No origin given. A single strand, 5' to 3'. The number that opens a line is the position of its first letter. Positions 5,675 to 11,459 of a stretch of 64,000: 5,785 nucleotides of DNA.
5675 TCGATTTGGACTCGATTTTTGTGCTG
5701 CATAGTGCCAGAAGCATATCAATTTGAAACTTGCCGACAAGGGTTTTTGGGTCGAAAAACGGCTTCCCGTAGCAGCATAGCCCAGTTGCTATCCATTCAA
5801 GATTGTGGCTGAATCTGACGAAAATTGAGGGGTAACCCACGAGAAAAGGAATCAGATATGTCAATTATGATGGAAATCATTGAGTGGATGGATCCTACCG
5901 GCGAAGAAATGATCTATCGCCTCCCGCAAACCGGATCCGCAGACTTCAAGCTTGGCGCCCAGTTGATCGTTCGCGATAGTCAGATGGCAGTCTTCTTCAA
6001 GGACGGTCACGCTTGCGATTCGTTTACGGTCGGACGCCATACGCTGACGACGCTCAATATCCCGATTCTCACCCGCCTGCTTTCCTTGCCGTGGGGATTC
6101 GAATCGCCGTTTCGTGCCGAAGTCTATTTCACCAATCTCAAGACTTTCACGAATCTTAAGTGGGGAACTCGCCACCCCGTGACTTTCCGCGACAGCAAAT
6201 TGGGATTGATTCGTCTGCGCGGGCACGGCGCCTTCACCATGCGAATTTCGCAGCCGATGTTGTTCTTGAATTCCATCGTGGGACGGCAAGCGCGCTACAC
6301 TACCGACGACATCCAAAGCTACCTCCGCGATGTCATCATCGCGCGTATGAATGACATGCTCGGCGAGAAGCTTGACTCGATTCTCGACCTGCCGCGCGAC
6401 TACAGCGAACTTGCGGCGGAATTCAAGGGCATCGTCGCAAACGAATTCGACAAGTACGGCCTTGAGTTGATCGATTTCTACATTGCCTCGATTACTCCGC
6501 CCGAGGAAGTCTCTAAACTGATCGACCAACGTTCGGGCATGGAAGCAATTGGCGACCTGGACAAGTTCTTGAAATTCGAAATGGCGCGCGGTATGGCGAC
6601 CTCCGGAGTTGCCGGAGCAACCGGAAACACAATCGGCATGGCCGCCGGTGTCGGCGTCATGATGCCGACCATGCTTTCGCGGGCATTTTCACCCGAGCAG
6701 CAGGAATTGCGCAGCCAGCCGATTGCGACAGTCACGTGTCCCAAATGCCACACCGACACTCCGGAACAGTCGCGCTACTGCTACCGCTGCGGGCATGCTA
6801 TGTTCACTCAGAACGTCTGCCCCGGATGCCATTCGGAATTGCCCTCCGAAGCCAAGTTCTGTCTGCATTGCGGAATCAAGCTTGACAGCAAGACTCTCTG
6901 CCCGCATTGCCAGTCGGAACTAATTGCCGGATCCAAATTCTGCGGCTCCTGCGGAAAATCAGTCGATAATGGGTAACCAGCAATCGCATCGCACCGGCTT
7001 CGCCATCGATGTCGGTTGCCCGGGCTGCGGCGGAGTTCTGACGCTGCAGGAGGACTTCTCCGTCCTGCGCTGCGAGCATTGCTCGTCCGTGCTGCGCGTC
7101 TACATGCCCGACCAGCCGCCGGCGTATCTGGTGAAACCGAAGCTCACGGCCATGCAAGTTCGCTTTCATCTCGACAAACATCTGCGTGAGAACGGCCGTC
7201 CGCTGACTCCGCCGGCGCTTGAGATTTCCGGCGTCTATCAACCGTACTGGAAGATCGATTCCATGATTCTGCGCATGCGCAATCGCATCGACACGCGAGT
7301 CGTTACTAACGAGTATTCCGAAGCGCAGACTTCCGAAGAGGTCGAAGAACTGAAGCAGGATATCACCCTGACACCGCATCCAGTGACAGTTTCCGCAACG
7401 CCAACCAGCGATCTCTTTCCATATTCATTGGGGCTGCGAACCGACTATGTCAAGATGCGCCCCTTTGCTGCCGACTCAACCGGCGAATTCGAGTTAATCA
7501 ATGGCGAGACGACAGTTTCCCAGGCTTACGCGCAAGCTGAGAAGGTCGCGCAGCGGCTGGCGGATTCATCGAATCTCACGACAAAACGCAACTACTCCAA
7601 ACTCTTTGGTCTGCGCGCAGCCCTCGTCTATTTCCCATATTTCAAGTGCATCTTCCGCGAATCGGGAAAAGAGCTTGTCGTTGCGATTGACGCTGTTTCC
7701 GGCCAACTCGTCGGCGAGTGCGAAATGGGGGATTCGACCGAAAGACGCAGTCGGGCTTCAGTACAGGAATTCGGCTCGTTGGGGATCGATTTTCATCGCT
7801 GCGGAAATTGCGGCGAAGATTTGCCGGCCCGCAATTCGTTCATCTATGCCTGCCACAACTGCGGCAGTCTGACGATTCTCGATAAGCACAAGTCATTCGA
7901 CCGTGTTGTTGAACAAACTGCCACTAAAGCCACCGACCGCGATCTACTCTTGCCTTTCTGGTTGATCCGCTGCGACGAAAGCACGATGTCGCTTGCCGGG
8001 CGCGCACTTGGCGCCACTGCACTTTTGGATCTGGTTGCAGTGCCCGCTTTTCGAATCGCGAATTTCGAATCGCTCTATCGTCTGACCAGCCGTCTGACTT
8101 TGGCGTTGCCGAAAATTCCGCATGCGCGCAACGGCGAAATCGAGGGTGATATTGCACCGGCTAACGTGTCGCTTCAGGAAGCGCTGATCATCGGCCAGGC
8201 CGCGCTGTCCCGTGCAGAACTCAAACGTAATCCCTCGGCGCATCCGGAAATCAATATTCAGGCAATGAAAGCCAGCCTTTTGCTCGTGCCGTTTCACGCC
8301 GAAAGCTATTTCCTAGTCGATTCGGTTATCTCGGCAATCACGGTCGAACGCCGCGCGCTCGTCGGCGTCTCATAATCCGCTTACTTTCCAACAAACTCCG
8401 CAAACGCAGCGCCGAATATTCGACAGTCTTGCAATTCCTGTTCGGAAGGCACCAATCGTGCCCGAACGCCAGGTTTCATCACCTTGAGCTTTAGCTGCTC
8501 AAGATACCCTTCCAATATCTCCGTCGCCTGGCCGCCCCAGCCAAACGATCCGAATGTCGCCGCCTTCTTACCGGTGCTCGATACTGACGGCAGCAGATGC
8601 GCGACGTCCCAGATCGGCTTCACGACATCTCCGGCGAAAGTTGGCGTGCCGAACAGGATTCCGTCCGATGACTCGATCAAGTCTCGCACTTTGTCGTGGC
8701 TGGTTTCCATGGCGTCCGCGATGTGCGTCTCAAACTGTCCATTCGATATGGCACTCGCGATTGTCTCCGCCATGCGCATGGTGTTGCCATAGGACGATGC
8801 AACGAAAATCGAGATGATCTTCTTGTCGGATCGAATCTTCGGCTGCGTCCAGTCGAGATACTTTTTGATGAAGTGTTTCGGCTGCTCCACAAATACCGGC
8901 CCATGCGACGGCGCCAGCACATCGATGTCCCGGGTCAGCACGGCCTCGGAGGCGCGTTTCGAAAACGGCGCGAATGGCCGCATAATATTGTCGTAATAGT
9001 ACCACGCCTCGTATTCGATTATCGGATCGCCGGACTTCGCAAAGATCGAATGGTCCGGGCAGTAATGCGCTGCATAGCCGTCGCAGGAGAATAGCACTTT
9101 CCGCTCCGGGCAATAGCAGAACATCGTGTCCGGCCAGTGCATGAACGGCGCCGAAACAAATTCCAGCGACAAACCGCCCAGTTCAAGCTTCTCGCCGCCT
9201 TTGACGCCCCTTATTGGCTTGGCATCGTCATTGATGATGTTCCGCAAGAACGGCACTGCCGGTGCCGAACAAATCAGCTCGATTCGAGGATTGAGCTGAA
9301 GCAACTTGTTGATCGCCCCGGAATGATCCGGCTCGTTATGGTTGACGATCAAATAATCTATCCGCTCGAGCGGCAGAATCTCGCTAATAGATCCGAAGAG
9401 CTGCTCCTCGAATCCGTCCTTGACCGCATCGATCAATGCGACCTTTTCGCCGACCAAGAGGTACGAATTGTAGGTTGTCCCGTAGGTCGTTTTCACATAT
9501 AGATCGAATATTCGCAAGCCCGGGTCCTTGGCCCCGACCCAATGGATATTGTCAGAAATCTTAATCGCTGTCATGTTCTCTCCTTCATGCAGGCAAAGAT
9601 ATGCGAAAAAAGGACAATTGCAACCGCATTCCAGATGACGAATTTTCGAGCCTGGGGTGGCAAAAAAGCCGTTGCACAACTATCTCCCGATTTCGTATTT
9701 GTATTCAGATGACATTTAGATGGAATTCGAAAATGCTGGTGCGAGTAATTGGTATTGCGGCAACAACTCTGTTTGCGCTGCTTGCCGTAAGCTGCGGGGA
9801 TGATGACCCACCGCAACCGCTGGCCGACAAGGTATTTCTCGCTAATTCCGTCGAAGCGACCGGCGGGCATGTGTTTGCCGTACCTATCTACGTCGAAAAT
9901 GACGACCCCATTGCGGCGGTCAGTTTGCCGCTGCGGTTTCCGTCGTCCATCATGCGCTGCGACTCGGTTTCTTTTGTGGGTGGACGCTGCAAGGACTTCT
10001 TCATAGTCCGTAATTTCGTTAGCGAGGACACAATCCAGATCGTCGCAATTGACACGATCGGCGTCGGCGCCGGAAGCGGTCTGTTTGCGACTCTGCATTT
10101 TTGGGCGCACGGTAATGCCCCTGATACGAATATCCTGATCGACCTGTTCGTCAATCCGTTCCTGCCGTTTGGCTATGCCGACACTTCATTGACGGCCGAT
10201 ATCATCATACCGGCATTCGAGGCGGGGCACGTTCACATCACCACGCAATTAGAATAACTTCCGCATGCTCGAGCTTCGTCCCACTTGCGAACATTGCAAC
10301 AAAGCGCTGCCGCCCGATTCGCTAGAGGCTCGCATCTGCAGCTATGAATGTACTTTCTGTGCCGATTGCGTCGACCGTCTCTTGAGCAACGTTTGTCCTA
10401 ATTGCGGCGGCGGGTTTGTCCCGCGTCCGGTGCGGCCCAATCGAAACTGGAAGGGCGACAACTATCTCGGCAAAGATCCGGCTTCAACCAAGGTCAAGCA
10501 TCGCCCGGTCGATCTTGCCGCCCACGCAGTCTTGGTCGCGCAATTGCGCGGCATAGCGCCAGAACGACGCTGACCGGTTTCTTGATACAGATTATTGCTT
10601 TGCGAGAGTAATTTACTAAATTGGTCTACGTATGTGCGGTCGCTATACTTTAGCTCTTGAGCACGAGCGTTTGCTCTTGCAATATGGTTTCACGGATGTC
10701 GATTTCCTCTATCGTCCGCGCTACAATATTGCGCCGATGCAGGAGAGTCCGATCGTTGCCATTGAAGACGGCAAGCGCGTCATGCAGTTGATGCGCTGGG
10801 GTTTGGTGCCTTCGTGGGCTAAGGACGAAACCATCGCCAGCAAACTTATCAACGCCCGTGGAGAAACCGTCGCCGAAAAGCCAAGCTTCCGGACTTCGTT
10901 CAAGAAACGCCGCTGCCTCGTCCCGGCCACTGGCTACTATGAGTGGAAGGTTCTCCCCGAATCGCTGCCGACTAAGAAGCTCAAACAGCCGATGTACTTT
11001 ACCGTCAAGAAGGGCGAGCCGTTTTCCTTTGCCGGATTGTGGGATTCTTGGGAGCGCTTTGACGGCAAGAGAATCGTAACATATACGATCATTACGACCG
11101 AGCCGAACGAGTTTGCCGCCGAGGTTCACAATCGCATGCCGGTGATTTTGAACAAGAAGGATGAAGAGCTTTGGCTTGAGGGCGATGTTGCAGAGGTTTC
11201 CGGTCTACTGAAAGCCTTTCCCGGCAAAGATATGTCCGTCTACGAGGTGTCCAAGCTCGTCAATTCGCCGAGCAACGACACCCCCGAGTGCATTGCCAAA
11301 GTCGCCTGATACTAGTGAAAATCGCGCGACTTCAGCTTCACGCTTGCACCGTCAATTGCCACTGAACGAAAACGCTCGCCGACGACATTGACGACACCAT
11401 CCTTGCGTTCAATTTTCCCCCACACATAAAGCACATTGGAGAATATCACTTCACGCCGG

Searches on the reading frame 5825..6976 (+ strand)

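Call 35: search_protein_families(library=pfam, proteins=[window:5825-6976:+], max_evalue=0.01)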
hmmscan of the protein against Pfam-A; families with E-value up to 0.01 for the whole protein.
window:5825-6976:+ (383 aa): 8 families
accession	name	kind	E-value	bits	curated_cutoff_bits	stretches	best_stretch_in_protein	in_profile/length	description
PF13421.11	Band_7_1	-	1.3e-64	218.1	24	1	30-240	1-210/211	SPFH domain-Band 7 family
PF12773.13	DZR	-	9.5e-20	70.9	27.3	3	332-377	1-45/45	Double zinc ribbon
PF13240.11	Zn_Ribbon_1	-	8.7e-15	54.4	25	3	332-352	2-22/23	zinc-ribbon domain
PF01145.31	Band_7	-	5.1e-10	40.1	23.6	1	49-242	3-164/176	SPFH domain / Band 7 family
PF17032.10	Zn_ribbon_15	-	1.5e-08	35.7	28.9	1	302-323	52-73/73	zinc-ribbon family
PF18912.6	DZR_2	-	4e-07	30.2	27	1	345-382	9-48/56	Double zinc ribbon domain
PF07191.17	Zn_ribbon_6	-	0.00017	22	25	0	304-339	2-39/67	Double zinc ribbon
PF13248.11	Zn_ribbon_3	-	0.0046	16.8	27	0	331-353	4-26/26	zinc-ribbon domain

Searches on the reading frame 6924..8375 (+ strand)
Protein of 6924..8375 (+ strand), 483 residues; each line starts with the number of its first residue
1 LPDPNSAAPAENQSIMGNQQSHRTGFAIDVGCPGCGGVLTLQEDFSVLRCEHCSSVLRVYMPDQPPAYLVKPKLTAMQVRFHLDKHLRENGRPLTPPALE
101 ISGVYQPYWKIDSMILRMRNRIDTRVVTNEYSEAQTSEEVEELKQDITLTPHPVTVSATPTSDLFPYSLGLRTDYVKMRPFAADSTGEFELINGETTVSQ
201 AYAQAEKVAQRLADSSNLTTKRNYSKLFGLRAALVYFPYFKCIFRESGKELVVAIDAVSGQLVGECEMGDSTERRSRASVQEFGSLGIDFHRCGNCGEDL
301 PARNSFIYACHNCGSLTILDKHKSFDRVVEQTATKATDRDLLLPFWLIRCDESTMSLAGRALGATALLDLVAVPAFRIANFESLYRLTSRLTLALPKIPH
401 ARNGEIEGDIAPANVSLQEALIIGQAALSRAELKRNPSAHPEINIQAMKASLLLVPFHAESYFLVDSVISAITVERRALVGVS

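Call 35: search_protein_families(library=pfam, proteins=[window:6924-8375:+], max_evalue=0.01)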
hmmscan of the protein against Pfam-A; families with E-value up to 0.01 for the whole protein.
window:6924-8375:+ (483 aa): 1 family
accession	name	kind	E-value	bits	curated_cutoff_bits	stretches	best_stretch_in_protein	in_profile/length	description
PF12773.13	DZR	-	0.0022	18.5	27.3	0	290-317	12-34/45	Double zinc ribbon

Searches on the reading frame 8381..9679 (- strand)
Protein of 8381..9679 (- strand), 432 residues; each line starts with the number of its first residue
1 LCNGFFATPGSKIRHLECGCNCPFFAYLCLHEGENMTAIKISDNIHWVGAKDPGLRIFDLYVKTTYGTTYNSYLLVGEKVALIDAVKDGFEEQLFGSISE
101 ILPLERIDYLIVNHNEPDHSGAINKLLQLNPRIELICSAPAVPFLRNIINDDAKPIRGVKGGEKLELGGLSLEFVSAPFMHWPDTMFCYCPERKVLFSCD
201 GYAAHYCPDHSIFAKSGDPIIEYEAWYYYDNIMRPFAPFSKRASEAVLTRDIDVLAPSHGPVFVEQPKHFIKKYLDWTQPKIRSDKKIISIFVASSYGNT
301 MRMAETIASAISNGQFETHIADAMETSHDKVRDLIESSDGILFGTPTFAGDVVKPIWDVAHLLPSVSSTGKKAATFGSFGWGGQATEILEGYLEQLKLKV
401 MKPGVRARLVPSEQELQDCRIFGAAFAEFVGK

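Call 35: search_protein_families(library=pfam, proteins=[window:8381-9679:-], max_evalue=0.01)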
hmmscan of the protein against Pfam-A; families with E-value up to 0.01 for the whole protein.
window:8381-9679:- (432 aa): 4 families
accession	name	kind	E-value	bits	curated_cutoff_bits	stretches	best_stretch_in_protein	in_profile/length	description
PF19583.5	ODP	-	9.6e-24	84.8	27.2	1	70-260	3-194/194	ODP family beta lactamase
PF00258.30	Flavodoxin_1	-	1.8e-11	44.8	25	1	291-421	1-141/143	Flavodoxin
PF00753.33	Lactamase_B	-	8.7e-08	32.8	22.7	1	70-200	6-149/196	Metallo-beta-lactamase superfamily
PF12706.13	Lactamase_B_2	-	7.2e-06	26.2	27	1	82-184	4-115/200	Beta-lactamase superfamily domain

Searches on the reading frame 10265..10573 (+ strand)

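Call 35: search_protein_families(library=pfam, proteins=[window:10265-10573:+], max_evalue=0.01)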
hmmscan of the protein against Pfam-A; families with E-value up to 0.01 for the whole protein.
window:10265-10573:+ (102 aa): 1 family
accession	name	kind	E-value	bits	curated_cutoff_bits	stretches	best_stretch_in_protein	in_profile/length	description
PF06906.16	DUF1272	-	6.1e-30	103.5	25.3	1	1-57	1-57/57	Protein of unknown function (DUF1272)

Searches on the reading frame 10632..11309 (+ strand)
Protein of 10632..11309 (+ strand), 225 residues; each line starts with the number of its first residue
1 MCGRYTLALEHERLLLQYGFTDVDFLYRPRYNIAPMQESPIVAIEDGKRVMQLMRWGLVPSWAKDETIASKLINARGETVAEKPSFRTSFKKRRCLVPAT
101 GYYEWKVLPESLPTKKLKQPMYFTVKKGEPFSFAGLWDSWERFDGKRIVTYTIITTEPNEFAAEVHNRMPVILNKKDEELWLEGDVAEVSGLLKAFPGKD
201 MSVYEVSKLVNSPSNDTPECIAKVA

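Call 35: search_protein_families(library=pfam, proteins=[window:10632-11309:+], max_evalue=0.01)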
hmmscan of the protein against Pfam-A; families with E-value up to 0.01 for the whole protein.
window:10632-11309:+ (225 aa): 1 family
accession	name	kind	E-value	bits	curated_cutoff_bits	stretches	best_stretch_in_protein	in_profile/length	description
PF02586.19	SRAP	-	2.6e-73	246.6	27.1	1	1-213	1-214/214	SOS response associated peptidase (SRAP)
